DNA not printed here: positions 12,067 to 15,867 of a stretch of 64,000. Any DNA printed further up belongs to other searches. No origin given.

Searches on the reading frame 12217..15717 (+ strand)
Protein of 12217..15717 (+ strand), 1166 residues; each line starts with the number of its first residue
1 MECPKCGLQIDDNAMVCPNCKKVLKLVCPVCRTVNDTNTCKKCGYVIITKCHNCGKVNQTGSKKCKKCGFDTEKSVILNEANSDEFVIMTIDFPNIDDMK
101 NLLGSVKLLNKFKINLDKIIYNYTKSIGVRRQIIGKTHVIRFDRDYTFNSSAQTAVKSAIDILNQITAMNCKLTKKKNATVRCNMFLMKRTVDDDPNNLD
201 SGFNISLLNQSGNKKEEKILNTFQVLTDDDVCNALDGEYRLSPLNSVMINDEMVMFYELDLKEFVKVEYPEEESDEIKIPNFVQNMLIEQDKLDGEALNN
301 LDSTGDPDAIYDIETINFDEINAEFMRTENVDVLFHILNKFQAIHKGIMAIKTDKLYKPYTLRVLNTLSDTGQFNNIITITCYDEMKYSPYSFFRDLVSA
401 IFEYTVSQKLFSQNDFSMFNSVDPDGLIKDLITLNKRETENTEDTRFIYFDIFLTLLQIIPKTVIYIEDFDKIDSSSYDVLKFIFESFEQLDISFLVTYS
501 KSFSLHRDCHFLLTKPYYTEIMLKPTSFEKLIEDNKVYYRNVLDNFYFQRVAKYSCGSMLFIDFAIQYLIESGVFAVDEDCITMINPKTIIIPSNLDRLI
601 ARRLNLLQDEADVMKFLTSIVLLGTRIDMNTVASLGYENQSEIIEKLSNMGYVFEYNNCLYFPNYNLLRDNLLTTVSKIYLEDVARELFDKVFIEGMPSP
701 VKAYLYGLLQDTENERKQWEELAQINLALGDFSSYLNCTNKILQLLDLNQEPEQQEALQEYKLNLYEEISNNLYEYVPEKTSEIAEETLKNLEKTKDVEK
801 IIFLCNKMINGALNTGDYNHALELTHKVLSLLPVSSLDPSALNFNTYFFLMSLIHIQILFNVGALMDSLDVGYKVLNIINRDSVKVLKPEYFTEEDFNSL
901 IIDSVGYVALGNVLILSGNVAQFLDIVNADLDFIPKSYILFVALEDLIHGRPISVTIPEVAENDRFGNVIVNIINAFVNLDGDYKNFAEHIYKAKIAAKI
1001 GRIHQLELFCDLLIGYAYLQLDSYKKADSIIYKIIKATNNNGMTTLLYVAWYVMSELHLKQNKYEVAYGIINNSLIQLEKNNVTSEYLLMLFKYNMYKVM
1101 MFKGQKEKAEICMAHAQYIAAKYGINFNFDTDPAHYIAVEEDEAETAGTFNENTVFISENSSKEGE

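Call 50: search_protein_families(library=pfam, proteins=[window:12217-15717:+], max_evalue=0.00001)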
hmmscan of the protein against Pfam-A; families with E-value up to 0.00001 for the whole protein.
window:12217-15717:+ (1166 aa): 3 families
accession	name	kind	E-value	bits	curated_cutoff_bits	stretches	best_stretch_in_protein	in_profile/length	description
PF12773.13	DZR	-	4.4e-09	36.8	27.3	1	3-44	1-45/45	Double zinc ribbon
PF13240.11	Zn_Ribbon_1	-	2.3e-07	30.8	25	0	3-20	2-19/23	zinc-ribbon domain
PF13248.11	Zn_ribbon_3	-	6.3e-06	25.9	27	0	2-23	4-25/26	zinc-ribbon domain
